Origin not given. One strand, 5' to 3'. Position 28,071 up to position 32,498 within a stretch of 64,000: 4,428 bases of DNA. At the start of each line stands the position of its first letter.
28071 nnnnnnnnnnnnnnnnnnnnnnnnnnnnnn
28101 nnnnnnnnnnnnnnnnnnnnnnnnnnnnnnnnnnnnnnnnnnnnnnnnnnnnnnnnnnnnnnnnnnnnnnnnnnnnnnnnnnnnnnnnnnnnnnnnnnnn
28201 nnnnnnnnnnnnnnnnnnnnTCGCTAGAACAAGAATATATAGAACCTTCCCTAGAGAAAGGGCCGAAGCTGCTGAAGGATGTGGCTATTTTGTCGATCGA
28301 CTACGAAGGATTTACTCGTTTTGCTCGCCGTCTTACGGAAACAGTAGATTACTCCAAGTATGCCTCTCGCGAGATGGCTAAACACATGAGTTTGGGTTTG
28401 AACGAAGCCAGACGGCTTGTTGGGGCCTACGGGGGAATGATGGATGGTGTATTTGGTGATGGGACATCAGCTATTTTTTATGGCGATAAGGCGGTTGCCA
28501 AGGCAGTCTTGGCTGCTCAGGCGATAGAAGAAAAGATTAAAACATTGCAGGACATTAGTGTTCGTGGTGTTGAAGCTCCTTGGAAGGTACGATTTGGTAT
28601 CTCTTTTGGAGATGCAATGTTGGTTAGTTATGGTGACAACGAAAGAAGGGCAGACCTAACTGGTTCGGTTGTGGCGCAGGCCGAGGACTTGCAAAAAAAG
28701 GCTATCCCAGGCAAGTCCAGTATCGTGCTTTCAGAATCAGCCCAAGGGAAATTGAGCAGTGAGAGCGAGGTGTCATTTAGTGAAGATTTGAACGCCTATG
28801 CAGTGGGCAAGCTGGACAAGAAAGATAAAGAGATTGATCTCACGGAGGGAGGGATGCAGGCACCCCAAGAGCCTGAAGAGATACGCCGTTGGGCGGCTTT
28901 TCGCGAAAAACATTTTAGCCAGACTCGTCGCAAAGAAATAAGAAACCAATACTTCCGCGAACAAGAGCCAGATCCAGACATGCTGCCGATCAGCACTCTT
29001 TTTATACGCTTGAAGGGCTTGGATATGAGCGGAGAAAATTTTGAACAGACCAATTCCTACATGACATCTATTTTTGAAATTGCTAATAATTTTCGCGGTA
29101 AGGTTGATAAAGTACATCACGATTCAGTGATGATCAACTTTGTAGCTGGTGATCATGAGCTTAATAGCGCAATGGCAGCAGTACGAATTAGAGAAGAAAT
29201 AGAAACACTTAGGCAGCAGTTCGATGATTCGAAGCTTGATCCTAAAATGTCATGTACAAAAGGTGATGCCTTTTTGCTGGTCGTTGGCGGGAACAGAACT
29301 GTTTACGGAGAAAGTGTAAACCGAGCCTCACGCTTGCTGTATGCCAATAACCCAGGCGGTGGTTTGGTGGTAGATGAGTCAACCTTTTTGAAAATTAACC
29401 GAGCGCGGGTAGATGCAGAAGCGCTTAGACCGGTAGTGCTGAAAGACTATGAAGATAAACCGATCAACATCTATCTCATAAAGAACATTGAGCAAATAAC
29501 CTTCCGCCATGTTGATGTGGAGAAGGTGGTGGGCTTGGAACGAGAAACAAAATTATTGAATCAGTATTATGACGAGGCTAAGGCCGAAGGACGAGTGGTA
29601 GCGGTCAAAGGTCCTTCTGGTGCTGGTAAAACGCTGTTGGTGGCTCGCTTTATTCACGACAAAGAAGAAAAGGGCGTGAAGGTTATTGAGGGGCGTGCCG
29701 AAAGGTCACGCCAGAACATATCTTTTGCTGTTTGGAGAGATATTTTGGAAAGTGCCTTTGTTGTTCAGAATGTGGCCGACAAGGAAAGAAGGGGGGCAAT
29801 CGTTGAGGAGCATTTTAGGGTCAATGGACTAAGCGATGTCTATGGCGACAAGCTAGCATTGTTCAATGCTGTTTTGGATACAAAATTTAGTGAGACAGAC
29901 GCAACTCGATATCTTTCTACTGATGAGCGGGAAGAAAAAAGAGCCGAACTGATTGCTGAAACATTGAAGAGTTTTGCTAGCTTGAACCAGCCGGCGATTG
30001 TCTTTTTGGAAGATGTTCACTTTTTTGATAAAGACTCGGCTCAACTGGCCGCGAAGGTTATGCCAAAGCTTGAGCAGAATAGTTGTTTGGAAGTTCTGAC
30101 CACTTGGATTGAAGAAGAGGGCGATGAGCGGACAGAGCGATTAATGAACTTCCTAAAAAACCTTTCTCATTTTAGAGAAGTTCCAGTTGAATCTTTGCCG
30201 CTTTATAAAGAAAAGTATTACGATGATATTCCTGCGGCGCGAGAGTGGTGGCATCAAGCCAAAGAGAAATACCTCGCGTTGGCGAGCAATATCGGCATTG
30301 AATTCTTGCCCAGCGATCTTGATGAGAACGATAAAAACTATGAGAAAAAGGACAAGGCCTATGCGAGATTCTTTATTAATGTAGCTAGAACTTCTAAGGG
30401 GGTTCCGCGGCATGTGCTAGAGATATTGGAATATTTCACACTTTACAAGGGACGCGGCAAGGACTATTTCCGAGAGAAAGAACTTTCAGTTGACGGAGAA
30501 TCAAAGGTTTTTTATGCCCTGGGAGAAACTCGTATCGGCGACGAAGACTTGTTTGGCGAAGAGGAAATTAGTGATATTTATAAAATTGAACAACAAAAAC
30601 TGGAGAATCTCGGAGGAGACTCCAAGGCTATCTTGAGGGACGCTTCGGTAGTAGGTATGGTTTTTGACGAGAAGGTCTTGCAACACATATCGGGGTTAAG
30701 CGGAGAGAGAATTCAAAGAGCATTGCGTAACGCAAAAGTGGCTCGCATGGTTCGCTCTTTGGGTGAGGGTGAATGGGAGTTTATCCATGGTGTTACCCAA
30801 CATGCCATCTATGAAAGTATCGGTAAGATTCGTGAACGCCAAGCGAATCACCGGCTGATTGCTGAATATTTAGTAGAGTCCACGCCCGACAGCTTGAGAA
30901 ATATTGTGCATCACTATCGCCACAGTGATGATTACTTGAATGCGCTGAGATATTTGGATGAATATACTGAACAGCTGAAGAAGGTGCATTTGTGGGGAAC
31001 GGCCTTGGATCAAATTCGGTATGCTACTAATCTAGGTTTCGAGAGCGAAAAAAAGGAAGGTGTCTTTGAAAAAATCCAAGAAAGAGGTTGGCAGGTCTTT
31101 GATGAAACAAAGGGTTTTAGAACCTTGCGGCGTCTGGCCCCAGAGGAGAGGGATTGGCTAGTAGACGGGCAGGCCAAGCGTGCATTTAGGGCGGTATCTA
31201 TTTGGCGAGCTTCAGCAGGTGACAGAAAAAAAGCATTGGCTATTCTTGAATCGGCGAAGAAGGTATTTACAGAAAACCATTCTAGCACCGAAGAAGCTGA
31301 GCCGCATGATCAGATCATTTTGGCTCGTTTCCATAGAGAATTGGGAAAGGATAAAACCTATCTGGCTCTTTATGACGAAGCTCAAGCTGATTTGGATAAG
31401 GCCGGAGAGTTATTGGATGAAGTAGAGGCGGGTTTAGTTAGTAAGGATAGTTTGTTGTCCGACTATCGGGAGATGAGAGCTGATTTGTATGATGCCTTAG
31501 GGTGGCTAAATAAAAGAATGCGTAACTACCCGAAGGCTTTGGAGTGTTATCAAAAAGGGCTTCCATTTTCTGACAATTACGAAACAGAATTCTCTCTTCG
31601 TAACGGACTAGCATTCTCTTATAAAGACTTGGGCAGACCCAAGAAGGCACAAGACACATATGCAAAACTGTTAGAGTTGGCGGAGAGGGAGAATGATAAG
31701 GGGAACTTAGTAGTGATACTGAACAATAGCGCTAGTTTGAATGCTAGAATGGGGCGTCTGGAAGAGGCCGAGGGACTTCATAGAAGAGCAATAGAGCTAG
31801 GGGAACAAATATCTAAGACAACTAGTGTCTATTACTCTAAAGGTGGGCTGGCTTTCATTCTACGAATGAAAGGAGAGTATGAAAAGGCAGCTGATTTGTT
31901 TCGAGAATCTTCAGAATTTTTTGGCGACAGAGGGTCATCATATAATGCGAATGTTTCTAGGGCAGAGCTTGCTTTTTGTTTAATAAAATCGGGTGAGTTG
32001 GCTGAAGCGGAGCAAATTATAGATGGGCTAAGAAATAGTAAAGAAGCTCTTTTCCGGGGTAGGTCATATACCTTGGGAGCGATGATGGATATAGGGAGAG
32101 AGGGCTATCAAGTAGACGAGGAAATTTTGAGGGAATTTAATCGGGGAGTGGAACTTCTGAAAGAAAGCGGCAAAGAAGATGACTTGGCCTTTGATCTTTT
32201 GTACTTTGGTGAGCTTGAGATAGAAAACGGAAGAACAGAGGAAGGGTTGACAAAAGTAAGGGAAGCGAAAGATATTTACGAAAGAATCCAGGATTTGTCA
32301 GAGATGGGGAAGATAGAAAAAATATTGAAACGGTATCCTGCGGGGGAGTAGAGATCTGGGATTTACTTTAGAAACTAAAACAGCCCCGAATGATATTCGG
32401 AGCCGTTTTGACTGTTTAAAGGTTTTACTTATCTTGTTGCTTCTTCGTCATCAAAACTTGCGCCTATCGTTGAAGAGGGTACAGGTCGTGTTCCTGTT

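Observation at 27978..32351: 1457-aa tandem-cyclase (C1/C2-like pseudo-heterodimer) - STAND NTPase - TPR protein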

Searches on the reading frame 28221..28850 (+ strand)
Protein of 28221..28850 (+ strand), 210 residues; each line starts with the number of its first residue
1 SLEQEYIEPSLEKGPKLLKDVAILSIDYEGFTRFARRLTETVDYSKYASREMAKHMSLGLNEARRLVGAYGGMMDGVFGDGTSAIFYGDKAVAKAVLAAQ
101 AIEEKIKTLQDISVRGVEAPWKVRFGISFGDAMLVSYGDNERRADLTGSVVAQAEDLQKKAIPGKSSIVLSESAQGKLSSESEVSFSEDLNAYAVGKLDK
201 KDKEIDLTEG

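Call 8: search_protein_families(library=pfam, proteins=[window:28221-28850:+], max_evalue=10)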
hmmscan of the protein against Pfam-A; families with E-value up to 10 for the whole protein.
seq(210 aa): 1 family
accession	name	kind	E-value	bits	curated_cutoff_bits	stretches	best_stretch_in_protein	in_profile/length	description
PF00211.25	Guanylate_cyc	-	0.0023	18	21.9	1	20-186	8-162/183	Adenylate and Guanylate cyclase catalytic domain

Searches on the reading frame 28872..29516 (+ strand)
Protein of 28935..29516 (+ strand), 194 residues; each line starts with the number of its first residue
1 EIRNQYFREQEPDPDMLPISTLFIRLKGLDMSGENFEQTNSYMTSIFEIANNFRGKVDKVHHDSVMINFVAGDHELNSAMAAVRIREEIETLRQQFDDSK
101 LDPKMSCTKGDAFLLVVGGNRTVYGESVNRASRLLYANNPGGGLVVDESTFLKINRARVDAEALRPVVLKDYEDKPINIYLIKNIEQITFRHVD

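Call 8: search_protein_families(library=pfam, proteins=[window:28935-29516:+], max_evalue=10)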
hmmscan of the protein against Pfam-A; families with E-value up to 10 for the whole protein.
seq(194 aa): 1 family
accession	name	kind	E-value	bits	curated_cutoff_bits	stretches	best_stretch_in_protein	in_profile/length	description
PF10369.15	ALS_ss_C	-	0.0017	18.8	23.2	1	43-90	15-62/74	Small subunit of acetolactate synthase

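Call 24: search_solved_structures(query=A1, max_evalue=10, show_alignments=3)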
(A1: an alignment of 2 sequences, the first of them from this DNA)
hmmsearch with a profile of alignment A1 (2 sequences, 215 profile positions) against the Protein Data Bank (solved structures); distinct sequences matched with E-value up to 10: 6.
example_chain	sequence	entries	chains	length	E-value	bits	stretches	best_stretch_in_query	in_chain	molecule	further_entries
3r5g_A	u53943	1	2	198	8.9e-06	28.6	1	59-204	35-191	CyaB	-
5x4t_A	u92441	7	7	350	1.3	11.8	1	58-155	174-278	Photoactivated adenylyl cyclase | Family 3 adenylate cyclase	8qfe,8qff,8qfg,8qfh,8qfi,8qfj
9f1z_A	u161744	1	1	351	1.3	11.8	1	58-155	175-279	Family 3 adenylate cyclase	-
5x4u_A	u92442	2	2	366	1.4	11.7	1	59-155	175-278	Photoactivated adenylyl cyclase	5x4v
4yus_A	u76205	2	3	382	1.4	11.6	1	59-155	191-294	Family 3 adenylate cyclase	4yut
5mbg_A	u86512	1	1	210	1.5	11.6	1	60-155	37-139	Beta subunit of photoactivated adenylyl cyclase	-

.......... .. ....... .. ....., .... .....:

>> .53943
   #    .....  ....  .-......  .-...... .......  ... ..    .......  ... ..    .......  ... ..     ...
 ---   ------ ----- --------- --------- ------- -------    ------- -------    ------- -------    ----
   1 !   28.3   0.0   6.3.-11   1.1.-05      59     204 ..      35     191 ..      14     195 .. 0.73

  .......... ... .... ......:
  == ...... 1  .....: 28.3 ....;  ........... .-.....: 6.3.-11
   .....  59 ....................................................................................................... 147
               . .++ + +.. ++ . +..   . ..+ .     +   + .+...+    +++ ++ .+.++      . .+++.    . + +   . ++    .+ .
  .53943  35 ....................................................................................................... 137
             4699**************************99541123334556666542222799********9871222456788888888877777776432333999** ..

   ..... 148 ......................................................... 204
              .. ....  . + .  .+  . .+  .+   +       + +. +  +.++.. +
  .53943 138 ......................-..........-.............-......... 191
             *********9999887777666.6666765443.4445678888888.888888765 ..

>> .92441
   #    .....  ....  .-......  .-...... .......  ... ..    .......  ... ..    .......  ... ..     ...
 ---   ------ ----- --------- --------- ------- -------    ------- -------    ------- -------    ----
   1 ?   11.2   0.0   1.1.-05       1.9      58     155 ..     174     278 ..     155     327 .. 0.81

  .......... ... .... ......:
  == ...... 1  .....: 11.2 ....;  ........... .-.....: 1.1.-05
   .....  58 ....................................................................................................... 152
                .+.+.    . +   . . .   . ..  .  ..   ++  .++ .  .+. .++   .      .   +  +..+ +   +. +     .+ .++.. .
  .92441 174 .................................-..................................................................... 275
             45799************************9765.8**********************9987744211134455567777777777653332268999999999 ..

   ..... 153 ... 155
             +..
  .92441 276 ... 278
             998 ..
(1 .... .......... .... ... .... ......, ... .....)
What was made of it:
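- On Class III nucleotidyl cyclase catalytic domain (Pfam PF00211): Domain 2 profile: CyaB 9e-6 (call 24).
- Checked: A two-sequence profile of domain 2 hits CyaB (PDB 3r5g) at E 9e-6 over the K-x3-D and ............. motifs (call 24).
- The domain 2 profile hits CyaB at 9e-6 (call 24).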

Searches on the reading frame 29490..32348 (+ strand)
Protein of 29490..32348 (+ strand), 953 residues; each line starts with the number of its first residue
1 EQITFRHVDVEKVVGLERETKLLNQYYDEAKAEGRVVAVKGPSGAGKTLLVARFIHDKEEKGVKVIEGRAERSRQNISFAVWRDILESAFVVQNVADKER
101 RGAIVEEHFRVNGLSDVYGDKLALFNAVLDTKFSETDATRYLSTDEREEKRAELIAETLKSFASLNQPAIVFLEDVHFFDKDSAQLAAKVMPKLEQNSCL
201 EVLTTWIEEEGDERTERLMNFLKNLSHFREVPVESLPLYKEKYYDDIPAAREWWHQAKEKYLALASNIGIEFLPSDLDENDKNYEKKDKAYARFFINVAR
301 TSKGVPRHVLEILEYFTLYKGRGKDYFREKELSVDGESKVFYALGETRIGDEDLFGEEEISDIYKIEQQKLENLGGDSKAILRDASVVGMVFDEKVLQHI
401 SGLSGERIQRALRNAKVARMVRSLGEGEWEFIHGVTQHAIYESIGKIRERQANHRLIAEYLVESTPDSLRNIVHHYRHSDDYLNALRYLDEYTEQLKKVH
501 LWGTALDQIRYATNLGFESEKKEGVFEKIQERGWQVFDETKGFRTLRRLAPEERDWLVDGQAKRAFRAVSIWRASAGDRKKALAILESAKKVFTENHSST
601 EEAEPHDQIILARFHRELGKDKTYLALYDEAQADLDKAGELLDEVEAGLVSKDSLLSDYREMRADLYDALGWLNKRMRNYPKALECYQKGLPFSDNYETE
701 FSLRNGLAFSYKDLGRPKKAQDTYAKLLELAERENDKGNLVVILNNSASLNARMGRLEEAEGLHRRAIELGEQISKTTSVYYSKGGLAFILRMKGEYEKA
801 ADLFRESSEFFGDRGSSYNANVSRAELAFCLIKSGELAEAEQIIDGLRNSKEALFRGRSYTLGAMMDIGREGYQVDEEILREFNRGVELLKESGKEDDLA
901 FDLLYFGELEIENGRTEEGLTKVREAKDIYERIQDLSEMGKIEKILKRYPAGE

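Call 70: search_solved_structures(query=window:29490-32348:+, max_evalue=0.01)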
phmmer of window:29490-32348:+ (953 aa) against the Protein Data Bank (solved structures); distinct sequences matched with E-value up to 0.01: 20.
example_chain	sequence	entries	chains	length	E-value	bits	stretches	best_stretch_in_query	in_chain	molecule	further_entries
7ai4_A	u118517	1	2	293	3e-10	42.5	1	701-845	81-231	Isoform C of Kinesin light chain 1,Isoform C of Kinesin light chain 1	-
3nf1_A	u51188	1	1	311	8e-09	37.7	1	701-845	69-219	Kinesin light chain 1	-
5oj8_A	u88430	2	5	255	9e-09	37.6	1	701-844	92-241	Kinesin light chain 1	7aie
3ceq_A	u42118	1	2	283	2e-08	36.4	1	701-845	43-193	Kinesin light chain 2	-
3edt_B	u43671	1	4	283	2e-08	36.4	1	701-845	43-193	Kinesin light chain 2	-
9pmb_C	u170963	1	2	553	2.5e-08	36.1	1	701-845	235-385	Kinesin light chain 1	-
3zfw_A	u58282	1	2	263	3.3e-08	35.7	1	701-845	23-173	KINESIN LIGHT CHAIN 2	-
6ejn_A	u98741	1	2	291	3.7e-08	35.5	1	701-845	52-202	Kinesin light chain 2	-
6f9i_A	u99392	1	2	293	3.8e-08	35.5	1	701-845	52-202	Kinesin light chain 2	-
5ojf_A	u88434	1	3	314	4.5e-08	35.3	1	701-845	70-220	Kinesin light chain 2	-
5fjy_A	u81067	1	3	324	4.9e-08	35.1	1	701-845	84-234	KINESIN LIGHT CHAIN 2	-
6fuz_A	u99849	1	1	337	5.8e-08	34.9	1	701-845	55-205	Kinesin light chain 1,Kinesin light chain 1,C-Jun-amino-terminal kinase-interacting protei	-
6fv0_A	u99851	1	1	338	5.9e-08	34.9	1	701-845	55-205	Kinesin light chain 1,Torsin-1A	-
6swu_A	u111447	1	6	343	6.2e-08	34.8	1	701-845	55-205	Kinesin light chain 1,Kinesin light chain 1,TPR domain of kinesin light chain 1 in complex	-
7obi_A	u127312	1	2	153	7.7e-05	24.5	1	666-819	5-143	CTPR-rv4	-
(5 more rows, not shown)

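Call 87: predict_structure(alignment_id=A4)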
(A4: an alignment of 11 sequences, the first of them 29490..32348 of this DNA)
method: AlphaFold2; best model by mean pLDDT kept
length: 953 residues; sequences in the alignment: 11
mean_pLDDT: 86.0   pTM: 0.78
mean pLDDT of the five models: 86.0, 84.6, 83.7, 82.3, 79.8
residues with pLDDT >= 90: 460; 70-90: 402; 50-70: 74; < 50: 17
segments of 3 or more residues with pLDDT < 50: 1-10, 357-359
pLDDT, mean of each block of 10 residues (from residue 1): 35 77 93 90 83 89 88 76 90 82 92 86 90 87 86 92 87 87 88 83 76 68 84 86 83 88 76 62 73 84 81 75 72 75 73 57 73 86 90 89 91 87 81 81 84 91 86 89 92 87 86 69 81 83 77 91 92 82 91 81 83 96 93 97 85 82 96 94 97 93 95 93 96 93 95 95 97 90 96 96 97 87 97 95 95 95 92 77 96 92 95 90 96 91 89 45
secondary structure, 60 per line:
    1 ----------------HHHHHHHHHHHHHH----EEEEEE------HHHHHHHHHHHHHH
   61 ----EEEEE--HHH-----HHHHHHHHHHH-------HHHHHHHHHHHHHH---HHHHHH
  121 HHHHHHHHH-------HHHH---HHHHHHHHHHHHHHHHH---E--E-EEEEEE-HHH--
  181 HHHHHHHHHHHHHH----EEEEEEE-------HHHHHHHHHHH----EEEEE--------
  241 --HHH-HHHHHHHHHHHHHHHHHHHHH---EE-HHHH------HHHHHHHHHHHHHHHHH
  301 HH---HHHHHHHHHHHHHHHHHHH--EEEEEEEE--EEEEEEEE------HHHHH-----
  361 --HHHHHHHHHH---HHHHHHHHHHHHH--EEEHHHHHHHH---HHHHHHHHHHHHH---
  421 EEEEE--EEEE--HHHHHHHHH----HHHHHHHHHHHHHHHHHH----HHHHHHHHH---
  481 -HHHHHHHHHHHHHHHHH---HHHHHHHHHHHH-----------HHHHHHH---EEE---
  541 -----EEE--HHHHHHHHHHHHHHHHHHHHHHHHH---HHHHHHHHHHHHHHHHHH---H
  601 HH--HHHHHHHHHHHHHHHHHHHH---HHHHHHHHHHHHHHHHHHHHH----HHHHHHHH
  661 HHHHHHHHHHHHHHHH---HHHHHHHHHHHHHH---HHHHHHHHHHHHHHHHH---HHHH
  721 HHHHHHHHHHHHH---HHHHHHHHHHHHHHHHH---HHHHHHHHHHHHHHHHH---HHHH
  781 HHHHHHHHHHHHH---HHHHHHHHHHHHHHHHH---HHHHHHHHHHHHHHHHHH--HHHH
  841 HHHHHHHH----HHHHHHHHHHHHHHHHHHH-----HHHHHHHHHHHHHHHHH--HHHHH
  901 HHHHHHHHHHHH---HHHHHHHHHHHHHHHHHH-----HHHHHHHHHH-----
elements in order (helices of 4 or more, strands of 3 or more residues): H17-30 E35-40 H47-60 E65-69 H80-90 H98-111 H115-129 H137-140 H144-160 E169-174 H181-194 E199-205 H213-223 E228-232 H247-267 H274-277 H284-302 H306-324 E327-334 E337-344 H351-355 H363-372 H376-388 E391-393 H394-401 H405-417 E421-425 E428-431 H434-442 H447-464 H469-477 H482-498 H502-513 H525-531 E535-537 E546-548 H551-575 H579-596 H605-624 H628-648 H653-676 H680-693 H697-713 H717-733 H737-753 H757-773 H777-793 H797-813 H817-834 H837-848 H853-871 H877-893 H896-912 H916-933 H939-948
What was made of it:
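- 30078..31358 (+): Helical domain, winged-helix and helical arm of the STAND module (residues 701-1127). AF2 secondary structure (call 87).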

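Call 89: fold_search(model_id=the predicted structure, library=pdb)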
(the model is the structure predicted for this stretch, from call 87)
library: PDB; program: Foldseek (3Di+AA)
matches with E <= 10: 1592; with E <= 0.001: 264
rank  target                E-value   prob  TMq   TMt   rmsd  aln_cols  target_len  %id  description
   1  6mfv_A                7.4e-12  1.00  0.36  0.47  11.3       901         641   13  Crystal structure of the Signal Transduction ATPase with Numerous Domains (STAND) protein with a tetratricopeptide rep (released 2019-02-20)
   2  8fgw_D                9.7e-09  1.00  0.19  0.15  33.9      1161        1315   12  Human IFT-A complex structures provide molecular insights into ciliary transport (released 2023-02-22)
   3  8bbg_D                2.9e-08  1.00  0.21  0.16  33.3      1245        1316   12  Structure of the IFT-A complex; anterograde IFT-A train model (released 2022-12-21)
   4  6hc2_E                2.4e-07  1.00  0.28  0.64   7.5       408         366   14  Crystal structure of NuMA/LGN hetero-hexamers (released 2019-05-29)
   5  9rtt_Q                2.7e-07  1.00  0.21  0.22  29.2      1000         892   12  Activated Elongation Complex with IWS1 and ELOF1 (released 2025-09-03)
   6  3sf4_A                3.8e-07  1.00  0.28  0.65   5.8       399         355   15  Crystal structure of the complex between the conserved cell polarity proteins Inscuteable and LGN (released 2011-11-23)
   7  3sf4_C                4.2e-07  1.00  0.28  0.66   5.9       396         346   14  Crystal structure of the complex between the conserved cell polarity proteins Inscuteable and LGN (released 2011-11-23)
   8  5a7d_H                4.8e-07  1.00  0.26  0.57   8.0       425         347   12  Tetrameric assembly of LGN with Inscuteable (released 2016-08-03)
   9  6hc2_C                5.5e-07  1.00  0.28  0.63   7.5       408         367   14  Crystal structure of NuMA/LGN hetero-hexamers (released 2019-05-29)
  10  9hvq_Q                6.2e-07  1.00  0.22  0.24  26.8       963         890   12  Structure of the transcribing Pol II-DSIF-PAF-SPT6-RECQL5 complex (released 2025-07-16)
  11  6hc2_A                7.8e-07  1.00  0.28  0.65   7.0       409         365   14  Crystal structure of NuMA/LGN hetero-hexamers (released 2019-05-29)
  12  6bq1_B                7.8e-07  1.00  0.26  0.32  30.8       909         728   12  Human PI4KIIIa lipid kinase complex (released 2017-12-13)
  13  3sf4_B                8.1e-07  1.00  0.27  0.62   5.6       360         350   14  Crystal structure of the complex between the conserved cell polarity proteins Inscuteable and LGN (released 2011-11-23)
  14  6hc2_S                8.1e-07  1.00  0.28  0.64   6.7       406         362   14  Crystal structure of NuMA/LGN hetero-hexamers (released 2019-05-29)
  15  4a1s_B                1.2e-06  1.00  0.27  0.63   6.1       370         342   14  Crystallographic structure of the Pins:Insc complex (released 2012-03-28)
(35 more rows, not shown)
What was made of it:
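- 30078..31358 (+): The Foldseek top hit is 6mfv, a STAND protein with a TPR sensor (call 89).
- On sAC-like (ADCY10-type) tandem cyclase: STAND fold (calls 87, 89).
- On STAND NTPase: AF2 pLDDT 86; top hit 6mfv, with Apaf-1 and MalT also listed (calls 87, 89).
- Closest known: STAND NTPases with TPR sensors. Same: 6mfv is the best PDB match to the C-terminal model (E 7e-12, call 89).
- Its best PDB match is the STAND-TPR protein 6mfv (E 7e-12), with Apaf-1, Avs3 and MalT lower in the list (calls 87, 89). Avs3 appears far down the Foldseek list (rank 29, TM 0.16; call 89).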

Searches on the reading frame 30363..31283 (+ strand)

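Call 8: search_protein_families(library=pfam, proteins=[window:30363-31283:+], max_evalue=10)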
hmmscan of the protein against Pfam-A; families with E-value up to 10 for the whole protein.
seq(307 aa): 2 families
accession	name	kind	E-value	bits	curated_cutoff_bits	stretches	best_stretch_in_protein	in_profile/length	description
PF13424.12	TPR_12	-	0.035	14.7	30.1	1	176-208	4-36/77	Tetratricopeptide repeat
PF11503.13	YNR034W-A-like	-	0.067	13.5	25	1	64-103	26-62/72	YNR034W-A-like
